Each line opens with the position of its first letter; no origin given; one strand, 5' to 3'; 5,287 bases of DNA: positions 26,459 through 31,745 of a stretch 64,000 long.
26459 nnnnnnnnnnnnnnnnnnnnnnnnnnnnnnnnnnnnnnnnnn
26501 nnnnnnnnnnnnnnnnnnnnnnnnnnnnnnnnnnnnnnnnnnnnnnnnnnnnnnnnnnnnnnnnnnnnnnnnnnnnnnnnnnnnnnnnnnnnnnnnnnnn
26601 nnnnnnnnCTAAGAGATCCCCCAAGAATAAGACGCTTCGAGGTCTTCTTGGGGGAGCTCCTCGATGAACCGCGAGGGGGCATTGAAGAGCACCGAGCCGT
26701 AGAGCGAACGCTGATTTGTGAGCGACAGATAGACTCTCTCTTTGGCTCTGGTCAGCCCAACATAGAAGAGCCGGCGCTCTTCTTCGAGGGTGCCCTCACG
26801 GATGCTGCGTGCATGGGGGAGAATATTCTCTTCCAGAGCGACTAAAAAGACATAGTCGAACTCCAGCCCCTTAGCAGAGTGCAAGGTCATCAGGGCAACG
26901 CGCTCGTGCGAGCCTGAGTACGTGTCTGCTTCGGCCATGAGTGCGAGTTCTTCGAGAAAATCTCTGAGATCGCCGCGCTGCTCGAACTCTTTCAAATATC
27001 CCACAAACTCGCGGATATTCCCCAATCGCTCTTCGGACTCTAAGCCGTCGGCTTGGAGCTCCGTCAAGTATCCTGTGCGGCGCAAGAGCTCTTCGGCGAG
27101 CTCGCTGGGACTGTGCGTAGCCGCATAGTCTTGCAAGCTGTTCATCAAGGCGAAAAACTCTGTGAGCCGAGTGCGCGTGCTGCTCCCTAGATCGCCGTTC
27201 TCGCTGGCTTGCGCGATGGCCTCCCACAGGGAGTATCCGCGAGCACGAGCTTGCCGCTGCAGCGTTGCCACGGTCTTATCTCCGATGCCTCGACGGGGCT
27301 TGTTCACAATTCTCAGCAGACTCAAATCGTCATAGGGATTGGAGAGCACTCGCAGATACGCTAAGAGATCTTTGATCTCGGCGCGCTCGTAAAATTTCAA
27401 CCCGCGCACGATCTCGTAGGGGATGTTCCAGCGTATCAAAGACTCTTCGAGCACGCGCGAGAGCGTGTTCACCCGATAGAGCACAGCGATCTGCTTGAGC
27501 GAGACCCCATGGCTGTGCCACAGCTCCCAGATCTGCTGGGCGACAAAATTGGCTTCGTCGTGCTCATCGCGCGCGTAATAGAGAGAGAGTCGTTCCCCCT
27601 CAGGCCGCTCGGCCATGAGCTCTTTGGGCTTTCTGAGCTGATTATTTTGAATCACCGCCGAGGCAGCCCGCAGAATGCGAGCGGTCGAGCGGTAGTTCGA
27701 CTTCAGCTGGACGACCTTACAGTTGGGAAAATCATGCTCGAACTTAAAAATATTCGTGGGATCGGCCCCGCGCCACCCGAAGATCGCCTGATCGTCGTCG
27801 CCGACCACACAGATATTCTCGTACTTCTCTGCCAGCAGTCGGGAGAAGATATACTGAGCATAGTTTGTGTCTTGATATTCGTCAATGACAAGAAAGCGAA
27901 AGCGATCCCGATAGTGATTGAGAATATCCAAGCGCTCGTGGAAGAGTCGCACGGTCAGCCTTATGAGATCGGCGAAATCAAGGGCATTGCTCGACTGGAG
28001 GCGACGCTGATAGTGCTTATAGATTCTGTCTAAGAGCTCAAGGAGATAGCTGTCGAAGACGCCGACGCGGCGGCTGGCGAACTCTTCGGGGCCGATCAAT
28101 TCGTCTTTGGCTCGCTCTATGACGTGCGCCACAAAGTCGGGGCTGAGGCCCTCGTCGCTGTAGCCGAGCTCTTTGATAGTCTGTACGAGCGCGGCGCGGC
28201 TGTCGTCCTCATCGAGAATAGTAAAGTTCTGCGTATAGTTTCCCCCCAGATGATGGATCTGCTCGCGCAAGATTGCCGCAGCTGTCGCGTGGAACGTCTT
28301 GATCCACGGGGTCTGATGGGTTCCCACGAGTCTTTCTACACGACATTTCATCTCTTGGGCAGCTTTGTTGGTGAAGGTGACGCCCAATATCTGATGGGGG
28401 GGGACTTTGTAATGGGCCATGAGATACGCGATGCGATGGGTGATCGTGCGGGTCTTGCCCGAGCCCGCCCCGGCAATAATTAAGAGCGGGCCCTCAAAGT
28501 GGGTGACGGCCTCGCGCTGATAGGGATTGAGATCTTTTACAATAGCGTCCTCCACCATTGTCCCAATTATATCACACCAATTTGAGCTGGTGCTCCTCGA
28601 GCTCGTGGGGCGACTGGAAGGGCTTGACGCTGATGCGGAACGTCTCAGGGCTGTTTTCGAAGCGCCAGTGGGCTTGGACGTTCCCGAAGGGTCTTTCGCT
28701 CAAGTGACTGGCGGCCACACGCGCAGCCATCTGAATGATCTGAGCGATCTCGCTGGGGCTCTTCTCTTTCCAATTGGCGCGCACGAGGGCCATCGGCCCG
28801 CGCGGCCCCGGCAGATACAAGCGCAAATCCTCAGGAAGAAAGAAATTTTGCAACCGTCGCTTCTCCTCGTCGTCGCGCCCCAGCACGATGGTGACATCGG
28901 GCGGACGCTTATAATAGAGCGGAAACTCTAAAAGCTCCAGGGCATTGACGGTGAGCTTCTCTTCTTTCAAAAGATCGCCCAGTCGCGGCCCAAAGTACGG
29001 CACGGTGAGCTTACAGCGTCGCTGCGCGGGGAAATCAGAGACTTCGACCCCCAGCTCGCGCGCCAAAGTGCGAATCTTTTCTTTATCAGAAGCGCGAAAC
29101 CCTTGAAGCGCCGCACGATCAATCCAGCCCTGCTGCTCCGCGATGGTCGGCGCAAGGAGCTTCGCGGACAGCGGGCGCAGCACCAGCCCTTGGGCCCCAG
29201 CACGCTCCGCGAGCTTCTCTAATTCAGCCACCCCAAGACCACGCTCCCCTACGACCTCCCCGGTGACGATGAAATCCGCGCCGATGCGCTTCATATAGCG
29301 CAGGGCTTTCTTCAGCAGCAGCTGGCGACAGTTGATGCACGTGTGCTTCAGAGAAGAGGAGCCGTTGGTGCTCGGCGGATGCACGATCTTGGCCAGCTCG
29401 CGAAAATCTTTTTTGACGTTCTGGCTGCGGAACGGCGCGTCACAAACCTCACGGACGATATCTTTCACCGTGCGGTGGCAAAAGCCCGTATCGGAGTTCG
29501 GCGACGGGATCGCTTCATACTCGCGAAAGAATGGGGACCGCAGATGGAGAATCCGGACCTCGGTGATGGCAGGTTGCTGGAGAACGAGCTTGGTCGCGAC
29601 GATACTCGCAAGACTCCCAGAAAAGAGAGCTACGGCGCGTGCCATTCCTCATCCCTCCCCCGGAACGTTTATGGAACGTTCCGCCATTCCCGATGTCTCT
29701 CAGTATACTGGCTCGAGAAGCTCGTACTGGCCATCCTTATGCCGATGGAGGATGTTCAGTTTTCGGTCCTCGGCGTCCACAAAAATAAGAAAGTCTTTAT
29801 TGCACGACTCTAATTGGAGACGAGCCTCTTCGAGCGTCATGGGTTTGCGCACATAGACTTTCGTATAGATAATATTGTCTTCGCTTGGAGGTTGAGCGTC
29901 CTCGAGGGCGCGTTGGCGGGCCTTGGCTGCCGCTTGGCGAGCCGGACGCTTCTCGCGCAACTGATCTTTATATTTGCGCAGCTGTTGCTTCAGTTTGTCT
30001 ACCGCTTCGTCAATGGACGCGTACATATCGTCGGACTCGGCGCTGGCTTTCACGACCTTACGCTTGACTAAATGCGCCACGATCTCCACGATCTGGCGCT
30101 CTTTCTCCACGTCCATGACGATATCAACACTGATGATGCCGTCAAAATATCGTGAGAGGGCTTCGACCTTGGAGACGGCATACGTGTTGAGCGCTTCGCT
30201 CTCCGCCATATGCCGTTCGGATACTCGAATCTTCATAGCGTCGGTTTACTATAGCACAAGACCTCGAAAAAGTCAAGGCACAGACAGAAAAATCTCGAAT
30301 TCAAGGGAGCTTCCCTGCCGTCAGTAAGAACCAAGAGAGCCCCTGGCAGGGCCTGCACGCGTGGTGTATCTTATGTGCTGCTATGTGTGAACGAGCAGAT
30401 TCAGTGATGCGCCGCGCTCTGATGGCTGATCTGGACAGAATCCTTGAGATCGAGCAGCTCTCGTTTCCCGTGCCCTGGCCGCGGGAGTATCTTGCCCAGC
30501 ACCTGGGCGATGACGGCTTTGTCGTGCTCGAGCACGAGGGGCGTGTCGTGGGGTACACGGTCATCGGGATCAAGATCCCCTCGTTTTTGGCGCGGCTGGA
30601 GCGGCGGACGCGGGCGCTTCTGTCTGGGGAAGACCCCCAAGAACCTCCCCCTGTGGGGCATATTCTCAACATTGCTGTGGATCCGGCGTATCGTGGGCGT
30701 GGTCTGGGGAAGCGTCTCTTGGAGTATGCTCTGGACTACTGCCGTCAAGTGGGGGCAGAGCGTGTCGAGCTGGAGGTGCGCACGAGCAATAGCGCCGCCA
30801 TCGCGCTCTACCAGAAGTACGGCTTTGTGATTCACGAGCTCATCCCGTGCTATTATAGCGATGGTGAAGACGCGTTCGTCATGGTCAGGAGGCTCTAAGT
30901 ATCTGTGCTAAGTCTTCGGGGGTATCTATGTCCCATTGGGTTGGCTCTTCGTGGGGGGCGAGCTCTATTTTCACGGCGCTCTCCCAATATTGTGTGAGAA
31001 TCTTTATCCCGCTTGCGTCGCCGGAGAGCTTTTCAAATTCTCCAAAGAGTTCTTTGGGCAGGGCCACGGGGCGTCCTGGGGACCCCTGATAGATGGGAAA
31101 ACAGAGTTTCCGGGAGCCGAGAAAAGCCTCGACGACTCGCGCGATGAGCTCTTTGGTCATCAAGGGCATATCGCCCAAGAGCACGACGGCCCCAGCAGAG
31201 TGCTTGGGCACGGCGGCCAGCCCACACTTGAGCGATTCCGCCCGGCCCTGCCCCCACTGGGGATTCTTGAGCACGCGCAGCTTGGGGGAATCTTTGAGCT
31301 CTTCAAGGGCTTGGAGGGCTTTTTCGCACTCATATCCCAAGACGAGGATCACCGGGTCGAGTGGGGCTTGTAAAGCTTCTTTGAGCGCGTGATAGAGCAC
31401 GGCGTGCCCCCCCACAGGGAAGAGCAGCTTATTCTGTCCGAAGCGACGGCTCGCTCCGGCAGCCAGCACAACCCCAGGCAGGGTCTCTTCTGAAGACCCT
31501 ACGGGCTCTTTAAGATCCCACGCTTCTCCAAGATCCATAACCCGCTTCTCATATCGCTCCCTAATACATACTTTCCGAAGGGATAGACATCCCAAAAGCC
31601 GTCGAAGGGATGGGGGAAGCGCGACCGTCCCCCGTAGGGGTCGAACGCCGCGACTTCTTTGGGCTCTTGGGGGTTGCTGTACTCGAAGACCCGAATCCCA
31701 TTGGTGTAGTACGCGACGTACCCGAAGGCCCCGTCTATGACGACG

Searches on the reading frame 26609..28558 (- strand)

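Call 32: search_protein_families(library=pfam, proteins=[window:26609-28558:-], max_evalue=0.00001)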
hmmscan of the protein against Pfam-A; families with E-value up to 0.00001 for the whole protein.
window:26609-28558:- (649 aa): 7 families
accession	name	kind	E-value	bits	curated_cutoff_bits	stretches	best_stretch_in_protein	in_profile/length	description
PF00580.27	UvrD-helicase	-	3.9e-84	283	23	1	10-278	1-271/271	UvrD/REP helicase N-terminal domain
PF13361.12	UvrD_C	-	4.7e-81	273.4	25.6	1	283-615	1-349/350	UvrD-like helicase C-terminal domain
PF13245.12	AAA_19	-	5e-21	75.7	25.1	1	14-259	1-130/134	AAA domain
PF13538.12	UvrD_C_2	-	8e-11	42.1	27.4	1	555-611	3-51/52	UvrD-like helicase C-terminal domain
PF01443.25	Viral_helicase1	-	5.4e-09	36.6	21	0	536-610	160-225/228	Viral superfamily 1 RNA helicase core domain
PF13604.12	AAA_30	-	7.2e-06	26.3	27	0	10-73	2-65/191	AAA domain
PF13087.12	AAA_12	-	7.8e-06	26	27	0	546-610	131-189/195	AAA domain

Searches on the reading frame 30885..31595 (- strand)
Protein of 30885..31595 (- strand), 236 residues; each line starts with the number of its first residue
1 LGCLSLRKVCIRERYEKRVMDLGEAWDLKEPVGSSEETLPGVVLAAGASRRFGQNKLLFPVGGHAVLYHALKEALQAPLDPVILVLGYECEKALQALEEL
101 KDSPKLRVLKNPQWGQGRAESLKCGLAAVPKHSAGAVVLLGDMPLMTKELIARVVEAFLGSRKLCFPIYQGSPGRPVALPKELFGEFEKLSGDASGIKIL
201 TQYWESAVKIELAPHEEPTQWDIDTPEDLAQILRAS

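Call 34: search_protein_families(library=pfam, proteins=[window:30885-31595:-], max_evalue=0.00001)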
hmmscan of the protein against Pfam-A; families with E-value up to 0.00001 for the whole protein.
window:30885-31595:- (236 aa): 2 families
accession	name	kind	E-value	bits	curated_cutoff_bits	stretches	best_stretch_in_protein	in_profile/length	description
PF12804.13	NTP_transf_3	-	3.1e-34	118.9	27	1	41-203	1-157/160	MobA-like NTP transferase domain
PF01128.25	IspD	-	8.8e-07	29.3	27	1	42-158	4-117/221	2-C-methyl-D-erythritol 4-phosphate cytidylyltransferase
